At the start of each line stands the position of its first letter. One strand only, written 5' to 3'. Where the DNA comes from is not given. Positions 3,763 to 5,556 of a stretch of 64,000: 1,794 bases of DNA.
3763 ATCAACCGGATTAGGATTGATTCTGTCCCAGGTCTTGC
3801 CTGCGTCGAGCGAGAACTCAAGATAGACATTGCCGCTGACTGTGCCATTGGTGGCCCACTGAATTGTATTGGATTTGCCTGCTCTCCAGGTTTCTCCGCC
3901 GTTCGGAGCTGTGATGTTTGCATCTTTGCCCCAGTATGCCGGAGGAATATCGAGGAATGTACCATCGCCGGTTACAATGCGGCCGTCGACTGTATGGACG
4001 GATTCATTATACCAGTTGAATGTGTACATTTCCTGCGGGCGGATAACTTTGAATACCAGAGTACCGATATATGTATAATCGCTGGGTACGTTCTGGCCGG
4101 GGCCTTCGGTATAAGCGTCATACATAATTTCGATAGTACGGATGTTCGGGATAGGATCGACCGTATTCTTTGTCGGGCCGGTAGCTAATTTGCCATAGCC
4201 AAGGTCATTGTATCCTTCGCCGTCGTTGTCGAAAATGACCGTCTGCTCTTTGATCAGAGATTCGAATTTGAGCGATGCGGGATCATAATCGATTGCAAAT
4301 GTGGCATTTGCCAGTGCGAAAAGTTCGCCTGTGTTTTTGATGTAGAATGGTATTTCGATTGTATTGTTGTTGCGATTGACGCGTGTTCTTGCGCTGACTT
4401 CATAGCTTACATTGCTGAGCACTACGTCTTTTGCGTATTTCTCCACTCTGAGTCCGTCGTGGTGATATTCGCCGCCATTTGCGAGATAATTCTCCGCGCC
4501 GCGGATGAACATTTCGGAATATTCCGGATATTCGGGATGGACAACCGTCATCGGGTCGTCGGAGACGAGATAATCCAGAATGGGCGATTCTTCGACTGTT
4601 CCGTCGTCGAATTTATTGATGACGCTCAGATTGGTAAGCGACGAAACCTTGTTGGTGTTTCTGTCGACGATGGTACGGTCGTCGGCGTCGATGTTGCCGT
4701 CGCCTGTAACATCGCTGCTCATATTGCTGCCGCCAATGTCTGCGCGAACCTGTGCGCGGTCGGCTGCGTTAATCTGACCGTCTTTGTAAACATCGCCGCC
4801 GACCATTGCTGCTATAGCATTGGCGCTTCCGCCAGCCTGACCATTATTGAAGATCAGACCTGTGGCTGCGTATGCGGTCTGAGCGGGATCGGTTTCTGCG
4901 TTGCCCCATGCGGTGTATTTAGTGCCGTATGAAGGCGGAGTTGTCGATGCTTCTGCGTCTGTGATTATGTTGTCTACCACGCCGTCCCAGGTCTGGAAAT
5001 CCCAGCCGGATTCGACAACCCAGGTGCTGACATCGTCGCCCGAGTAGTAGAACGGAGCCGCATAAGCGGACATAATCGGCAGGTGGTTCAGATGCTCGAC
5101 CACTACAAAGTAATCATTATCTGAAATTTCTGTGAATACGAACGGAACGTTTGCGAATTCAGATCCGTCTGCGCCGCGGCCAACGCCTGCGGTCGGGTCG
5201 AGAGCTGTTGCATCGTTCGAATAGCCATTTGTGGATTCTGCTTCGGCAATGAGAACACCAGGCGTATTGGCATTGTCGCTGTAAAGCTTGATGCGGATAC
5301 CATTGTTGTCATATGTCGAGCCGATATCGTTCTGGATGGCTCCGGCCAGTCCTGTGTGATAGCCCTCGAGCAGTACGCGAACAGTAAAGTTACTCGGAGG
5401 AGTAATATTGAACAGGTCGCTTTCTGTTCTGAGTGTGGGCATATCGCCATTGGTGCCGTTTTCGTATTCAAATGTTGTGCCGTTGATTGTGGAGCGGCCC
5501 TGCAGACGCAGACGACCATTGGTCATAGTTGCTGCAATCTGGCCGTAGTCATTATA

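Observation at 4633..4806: Dockerin type-I-like module embedded in T9SS-secreted giant proteins (also at 15841..16002)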

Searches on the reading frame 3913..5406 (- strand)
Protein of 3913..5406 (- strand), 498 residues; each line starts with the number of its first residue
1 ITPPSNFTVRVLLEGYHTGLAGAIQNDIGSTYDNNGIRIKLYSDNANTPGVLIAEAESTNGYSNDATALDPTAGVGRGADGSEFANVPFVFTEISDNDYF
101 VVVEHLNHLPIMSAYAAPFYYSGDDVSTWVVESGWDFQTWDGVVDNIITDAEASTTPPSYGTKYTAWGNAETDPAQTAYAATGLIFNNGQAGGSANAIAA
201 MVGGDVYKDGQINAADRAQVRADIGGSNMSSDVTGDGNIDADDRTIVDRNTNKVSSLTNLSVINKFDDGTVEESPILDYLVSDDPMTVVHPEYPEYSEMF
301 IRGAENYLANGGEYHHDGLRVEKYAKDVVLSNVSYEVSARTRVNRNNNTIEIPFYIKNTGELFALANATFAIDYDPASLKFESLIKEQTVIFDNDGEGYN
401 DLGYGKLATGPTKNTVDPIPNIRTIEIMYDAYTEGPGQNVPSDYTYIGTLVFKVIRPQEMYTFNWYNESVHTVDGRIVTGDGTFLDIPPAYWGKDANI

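Call 38: predict_structure(alignment_id=A3)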
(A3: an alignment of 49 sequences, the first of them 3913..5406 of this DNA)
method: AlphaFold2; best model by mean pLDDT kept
length: 498 residues; sequences in the alignment: 49
mean_pLDDT: 89.1   pTM: 0.90
mean pLDDT of the five models: 89.1, 88.6, 88.0, 87.3, 86.3
residues with pLDDT >= 90: 351; 70-90: 99; 50-70: 27; < 50: 21
segments of 3 or more residues with pLDDT < 50: 66-69, 317-330
pLDDT, mean of each block of 10 residues (from residue 1): 84 87 80 96 94 94 61 50 79 95 98 97 79 92 93 93 94 89 90 82 97 97 97 96 96 94 84 91 92 95 89 60 44 91 96 98 95 98 97 87 94 96 97 91 98 96 96 90 97 72
secondary structure, 60 per line:
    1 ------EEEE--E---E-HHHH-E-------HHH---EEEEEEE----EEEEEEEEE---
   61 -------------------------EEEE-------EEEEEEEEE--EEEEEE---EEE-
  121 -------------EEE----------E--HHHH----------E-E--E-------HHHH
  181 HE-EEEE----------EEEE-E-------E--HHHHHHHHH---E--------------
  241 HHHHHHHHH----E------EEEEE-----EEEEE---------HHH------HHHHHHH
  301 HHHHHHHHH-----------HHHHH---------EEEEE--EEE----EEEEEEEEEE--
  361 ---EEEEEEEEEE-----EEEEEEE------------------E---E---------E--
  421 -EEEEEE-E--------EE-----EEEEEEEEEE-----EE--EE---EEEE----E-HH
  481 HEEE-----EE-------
elements in order: E7-10 H19-22 E38-44 E49-57 E86-89 E97-105 E108-113 E117-119 E134-136 H150-153 H177-181 E184-187 E198-201 H214-222 H241-249 E261-265 E271-275 H294-309 H321-325 E335-339 E342-344 E349-358 E364-373 E379-385 E422-427 E445-454 E469-472 E482-484

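Call 40: fold_search(model_id=the predicted structure, library=pdb)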
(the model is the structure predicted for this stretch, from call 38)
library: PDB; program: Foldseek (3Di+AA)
matches with E <= 10: 1356; with E <= 0.001: 74
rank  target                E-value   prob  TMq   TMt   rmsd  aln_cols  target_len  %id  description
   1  5k39_A                3.6e-08  1.00  0.23  0.59   6.1       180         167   16  THE TYPE II COHESIN DOCKERIN COMPLEX FROM CLOSTRIDIUM THERMOCELLUM (released 2017-03-29)
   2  3fnk_B                1.2e-07  1.00  0.21  0.55   5.8       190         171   12  Crystal structure of the second type II cohesin module from the cellulosomal adaptor ScaA scaffoldin of Acetivibrio ce (released 2009-06-23)
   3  2jh2_A                1.6e-07  1.00  0.20  0.66   4.9       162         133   12  X-ray crystal structure of a cohesin-like module from Clostridium perfringens (released 2007-11-06)
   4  4dh2_C                1.7e-07  1.00  0.23  0.66   4.3       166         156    8  Crystal structure of Coh-OlpC(Cthe_0452)-Doc435(Cthe_0435) complex: A novel type I Cohesin-Dockerin complex from Clost (released 2012-11-28)
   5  3ghp_A                1.9e-07  1.00  0.23  0.55   7.5       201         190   10  Structure of the second type II cohesin module from the adaptor ScaA scaffoldin of Acetivibrio cellulolyticus (includi (released 2009-06-23)
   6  2vn5_A                2.1e-07  1.00  0.22  0.69   3.7       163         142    9  The Clostridium cellulolyticum dockerin displays a dual binding mode for its cohesin partner (released 2008-05-20)
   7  2vn6_A                2.3e-07  1.00  0.22  0.66   3.6       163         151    9  The Clostridium cellulolyticum dockerin displays a dual binding mode for its cohesin partner (released 2008-05-13)
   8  5nrm_A                2.7e-07  1.00  0.22  0.65   4.8       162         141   12  Crystal structure of the sixth cohesin from Acetivibrio cellulolyticus' scaffoldin B in complex with Cel5 dockerin S51 (released 2018-01-31)
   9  6kgd_A                3.1e-07  1.00  0.24  0.74   3.2       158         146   10  Crystal structure of CaDoc0917(R49D)-CaCohA2 complex at pH 8.0 (released 2020-07-08)
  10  5nrk_A                3.1e-07  1.00  0.22  0.67   4.6       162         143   12  Crystal structure of the sixth cohesin from Acetivibrio cellulolyticus' scaffoldin B in complex with Cel5 dockerin S15 (released 2018-01-31)
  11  4fl4_K                3.1e-07  1.00  0.21  0.54   8.5       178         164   16  Scaffoldin conformation and dynamics revealed by a ternary complex from the Clostridium thermocellum cellulosome (released 2012-06-27)
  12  5m0y_A                3.1e-07  1.00  0.22  0.53   6.2       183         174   15  Crystal Structure of the CohScaA-XDocCipB type II complex from Clostridium thermocellum at 1.5Angstrom resolution (released 2017-09-06)
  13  2vn5_C                3.8e-07  1.00  0.22  0.64   4.1       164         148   10  The Clostridium cellulolyticum dockerin displays a dual binding mode for its cohesin partner (released 2008-05-20)
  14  3fnk_A                4.1e-07  1.00  0.22  0.55   5.7       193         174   12  Crystal structure of the second type II cohesin module from the cellulosomal adaptor ScaA scaffoldin of Acetivibrio ce (released 2009-06-23)
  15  6kgc_A                4.3e-07  1.00  0.25  0.79   3.0       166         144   10  Crystal structure of CaDoc0917(R49D)-CaCohA2 complex at pH 5.4 (released 2020-07-08)
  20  2jh2_C                5.1e-07  1.00  0.20  0.66   5.1       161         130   12  X-ray crystal structure of a cohesin-like module from Clostridium perfringens (released 2007-11-06)
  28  2jh2_B                1.4e-06  1.00  0.20  0.66   4.9       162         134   12  X-ray crystal structure of a cohesin-like module from Clostridium perfringens (released 2007-11-06)
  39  2xdh                  3.7e-06  1.00  0.18  0.56   6.0       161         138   10  Non-cellulosomal cohesin from the hyperthermophilic archaeon Archaeoglobus fulgidus (released 2010-05-26)
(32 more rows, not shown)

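Call 67: search_protein_representatives(protein=window:3913-5406:-)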
Query: 498 residues. Proteins with E-value up to 0.001 (for the whole library): 78; up to 1e-10: 64; up to 1e-30: 49. The best 78 are listed.
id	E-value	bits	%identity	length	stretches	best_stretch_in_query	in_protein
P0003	8.4e-149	513.1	54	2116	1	1-496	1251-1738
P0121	3.0e-129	448.5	53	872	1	1-496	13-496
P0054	2.4e-117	409.3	48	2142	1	1-491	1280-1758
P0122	6.8e-110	384.7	46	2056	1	1-489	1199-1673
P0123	3.2e-108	379.2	44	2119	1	1-490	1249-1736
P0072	7.7e-105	368.0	50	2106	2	1-259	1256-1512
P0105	2.4e-104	366.4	48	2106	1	1-487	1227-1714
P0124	3.6e-102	359.2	46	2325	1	1-490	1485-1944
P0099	1.2e-98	347.7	45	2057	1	1-490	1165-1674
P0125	4.0e-98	345.9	44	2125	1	1-488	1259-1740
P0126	1.5e-95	337.4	49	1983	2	1-257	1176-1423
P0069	1.1e-94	334.5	47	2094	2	1-260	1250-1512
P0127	3.0e-93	329.8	45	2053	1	1-490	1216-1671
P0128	3.8e-92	326.2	46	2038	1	1-484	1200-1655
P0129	4.5e-92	325.9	45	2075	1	1-484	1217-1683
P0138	5.6e-81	289.3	43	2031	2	1-265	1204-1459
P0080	1.4e-69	251.7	42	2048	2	1-263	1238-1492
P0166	7.1e-24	101.0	35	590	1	295-494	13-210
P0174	1.1e-11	60.7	38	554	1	346-473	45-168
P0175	2.5e-11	59.6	25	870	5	330-473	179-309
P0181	1.5e-07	47.2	40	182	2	325-388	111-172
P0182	5.7e-07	45.2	33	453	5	186-258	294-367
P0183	1.7e-06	43.6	38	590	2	185-256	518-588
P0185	6.9e-05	38.3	44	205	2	197-256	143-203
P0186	1.2e-04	37.5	39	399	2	196-253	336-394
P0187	1.7e-04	37.1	30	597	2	179-253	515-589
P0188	2.2e-04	36.7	43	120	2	196-257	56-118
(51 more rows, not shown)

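Call 77: search_protein_families(library=pfam, proteins=[P0175, P0182, P0183, P0185, P0186, P0187, P0188, P0181, P0174, P0166], max_evalue=0.01)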
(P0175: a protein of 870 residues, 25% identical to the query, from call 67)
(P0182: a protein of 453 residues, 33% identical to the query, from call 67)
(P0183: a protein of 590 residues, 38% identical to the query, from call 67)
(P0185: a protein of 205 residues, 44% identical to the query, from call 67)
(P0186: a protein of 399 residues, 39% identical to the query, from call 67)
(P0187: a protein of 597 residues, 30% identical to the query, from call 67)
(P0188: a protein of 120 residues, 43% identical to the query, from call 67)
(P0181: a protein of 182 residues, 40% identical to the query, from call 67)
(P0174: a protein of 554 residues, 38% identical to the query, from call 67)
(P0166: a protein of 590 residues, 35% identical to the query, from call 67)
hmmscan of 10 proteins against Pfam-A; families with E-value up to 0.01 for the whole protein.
P0175 (870 aa): 4 families
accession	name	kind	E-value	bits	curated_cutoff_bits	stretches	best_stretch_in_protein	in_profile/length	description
PF20841.2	NtrZ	-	3.6e-06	27.6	27.7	0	23-44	29-50/78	NtrZ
PF06890.18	Phage_Mu_Gp45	-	4.5e-05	23.8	24.1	0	420-437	47-64/68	Bacteriophage Mu Gp45, N-terminal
PF03669.18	ASTER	-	0.0017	18.7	22.7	0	201-222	68-88/96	PAT complex subunit Asterix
PF15682.10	Mustang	-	0.004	17.4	27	0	271-293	42-64/75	Musculoskeletal, temporally activated-embryonic nuclear protein 1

P0182 (453 aa): 1 family
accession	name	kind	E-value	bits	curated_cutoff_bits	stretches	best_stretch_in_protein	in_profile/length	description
PF00404.24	Dockerin_1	-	2.7e-53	178.4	22.9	6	90-140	3-55/57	Dockerin type I domain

P0183 (590 aa): 1 family
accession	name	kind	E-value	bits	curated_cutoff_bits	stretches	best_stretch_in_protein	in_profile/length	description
PF10342.15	Kre9_KNH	-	3.1e-07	31.5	24.6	1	287-347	2-68/94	Kre9/KNH-like N-terminal Ig-like domain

P0185 (205 aa): 0 families

P0186 (399 aa): 0 families

P0187 (597 aa): 1 family
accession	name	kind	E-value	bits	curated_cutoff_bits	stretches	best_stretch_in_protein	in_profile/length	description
PF00404.24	Dockerin_1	-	0.0019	18.8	22.9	1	537-585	1-54/57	Dockerin type I domain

P0188 (120 aa): 0 families

P0181 (182 aa): 2 families
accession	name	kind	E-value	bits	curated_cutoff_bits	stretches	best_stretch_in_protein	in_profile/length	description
PF00404.24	Dockerin_1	-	0.008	16.8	22.9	1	3-21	1-19/57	Dockerin type I domain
PF00963.24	Cohesin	-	0.0084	16.7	24.1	0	129-178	11-62/139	Cohesin domain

P0174 (554 aa): 3 families
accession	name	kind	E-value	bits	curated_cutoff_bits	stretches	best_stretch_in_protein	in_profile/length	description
PF18962.6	Por_Secre_tail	-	7.5e-14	52.2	27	1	481-551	1-69/75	Secretion system C-terminal sorting domain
PF21471.3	Reelin_subrepeat-B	-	0.0011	19.1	27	0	407-425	61-77/127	Reelin subrepeat B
PF10342.15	Kre9_KNH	-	0.0022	19.1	24.6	0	195-278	2-94/94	Kre9/KNH-like N-terminal Ig-like domain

P0166 (590 aa): 2 families
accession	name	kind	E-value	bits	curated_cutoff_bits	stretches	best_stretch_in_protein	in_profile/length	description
PF18962.6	Por_Secre_tail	-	3.6e-08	34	27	1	512-588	3-75/75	Secretion system C-terminal sorting domain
PF15902.12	Sortilin-Vps10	-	0.0021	17.3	33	0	427-446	374-393/446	Sortilin, neurotensin receptor 3,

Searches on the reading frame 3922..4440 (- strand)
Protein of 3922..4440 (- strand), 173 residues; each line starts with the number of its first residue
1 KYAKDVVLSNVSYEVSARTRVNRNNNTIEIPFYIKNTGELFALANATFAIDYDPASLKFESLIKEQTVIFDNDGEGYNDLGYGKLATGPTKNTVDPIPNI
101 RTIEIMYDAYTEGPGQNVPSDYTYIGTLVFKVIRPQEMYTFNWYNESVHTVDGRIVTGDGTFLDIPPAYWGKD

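Call 20: search_protein_families(library=pfam, proteins=[window:3922-4440:-], max_evalue=1)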
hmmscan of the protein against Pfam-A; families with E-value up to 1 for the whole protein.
seq(173 aa): 2 families
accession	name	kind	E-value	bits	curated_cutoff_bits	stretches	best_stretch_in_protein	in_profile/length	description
PF00963.24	Cohesin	-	0.0018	18.9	24.1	1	24-78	12-65/139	Cohesin domain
PF19081.6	Ig_7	-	0.13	13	27.3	0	126-148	16-38/84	Ig-like domain CHU_C associated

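Call 22: search_solved_structures(query=A2, max_evalue=10, show_alignments=2)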
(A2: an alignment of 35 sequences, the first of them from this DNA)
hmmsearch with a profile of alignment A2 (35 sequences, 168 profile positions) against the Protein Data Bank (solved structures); distinct sequences matched with E-value up to 10: 3.
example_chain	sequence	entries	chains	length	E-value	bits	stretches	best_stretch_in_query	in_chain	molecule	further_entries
1anu_A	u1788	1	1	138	0.14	14.8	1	22-59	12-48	COHESIN-2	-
2ccl_A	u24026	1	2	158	0.16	14.6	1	21-58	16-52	CELLULOSOMAL SCAFFOLDING PROTEIN A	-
1ohz_A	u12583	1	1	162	0.16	14.5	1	21-58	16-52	CELLULOSOMAL SCAFFOLDING PROTEIN A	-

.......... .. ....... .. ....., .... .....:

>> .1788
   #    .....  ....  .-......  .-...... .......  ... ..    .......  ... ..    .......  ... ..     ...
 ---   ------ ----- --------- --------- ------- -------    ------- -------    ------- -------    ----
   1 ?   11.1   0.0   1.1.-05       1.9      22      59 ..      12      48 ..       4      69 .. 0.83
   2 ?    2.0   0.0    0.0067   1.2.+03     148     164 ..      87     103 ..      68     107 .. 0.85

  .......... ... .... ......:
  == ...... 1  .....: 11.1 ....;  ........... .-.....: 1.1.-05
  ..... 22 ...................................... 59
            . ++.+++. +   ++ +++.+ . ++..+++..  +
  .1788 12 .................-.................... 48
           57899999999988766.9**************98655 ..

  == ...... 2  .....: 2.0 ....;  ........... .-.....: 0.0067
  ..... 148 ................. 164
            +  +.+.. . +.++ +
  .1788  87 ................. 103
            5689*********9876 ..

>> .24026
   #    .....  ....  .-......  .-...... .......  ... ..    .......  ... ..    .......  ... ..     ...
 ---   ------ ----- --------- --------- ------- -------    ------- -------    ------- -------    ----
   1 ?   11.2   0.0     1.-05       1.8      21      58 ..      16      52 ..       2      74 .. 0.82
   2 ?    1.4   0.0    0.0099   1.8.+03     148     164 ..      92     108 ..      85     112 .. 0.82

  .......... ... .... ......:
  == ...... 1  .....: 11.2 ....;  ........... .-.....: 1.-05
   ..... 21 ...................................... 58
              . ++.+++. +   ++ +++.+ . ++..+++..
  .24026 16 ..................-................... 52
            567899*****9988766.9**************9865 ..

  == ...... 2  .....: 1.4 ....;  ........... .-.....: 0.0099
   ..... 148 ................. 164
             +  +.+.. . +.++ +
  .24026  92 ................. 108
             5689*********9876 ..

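Call 23: search_protein_families(library=pfam, alignment_id=A2, max_evalue=1)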
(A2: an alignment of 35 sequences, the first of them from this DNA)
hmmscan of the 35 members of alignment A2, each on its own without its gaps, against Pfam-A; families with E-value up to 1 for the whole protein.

A. member 1, seq(173 aa): 2 families
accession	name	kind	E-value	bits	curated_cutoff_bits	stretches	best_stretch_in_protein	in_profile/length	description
PF00963.24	Cohesin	-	0.0018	18.9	24.1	1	24-78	12-65/139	Cohesin domain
PF19081.6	Ig_7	-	0.13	13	27.3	0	126-148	16-38/84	Ig-like domain CHU_C associated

B. families by the number of members that match (of 35 scanned): 12 families
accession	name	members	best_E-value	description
PF00963.24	Cohesin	19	4.8e-06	Cohesin domain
PF01664.22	Reo_sigma1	1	0.031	Reovirus viral attachment protein sigma 1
PF13608.11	Potyvirid-P3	1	0.031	Protein P3 of Potyviral polyprotein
PF19164.5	DUF5846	1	0.089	Family of unknown function (DUF5846)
PF11611.13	DUF4352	1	0.11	Domain of unknown function (DUF4352)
PF21620.4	SlpA_C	1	0.11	S-layer protein SlpA, beta-barrel domain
PF16355.11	DUF4982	1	0.12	Domain of unknown function (DUF4982)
PF19081.6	Ig_7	1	0.13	Ig-like domain CHU_C associated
PF09251.16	PhageP22-tail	1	0.13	Salmonella phage P22 tail-spike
PF13253.11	DUF4044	1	0.17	Protein of unknown function (DUF4044)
PF22379.2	MCM10_OB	1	0.19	MCM10 OB-fold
PF17102.10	Stealth_CR3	1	0.2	Stealth protein CR3, conserved region 3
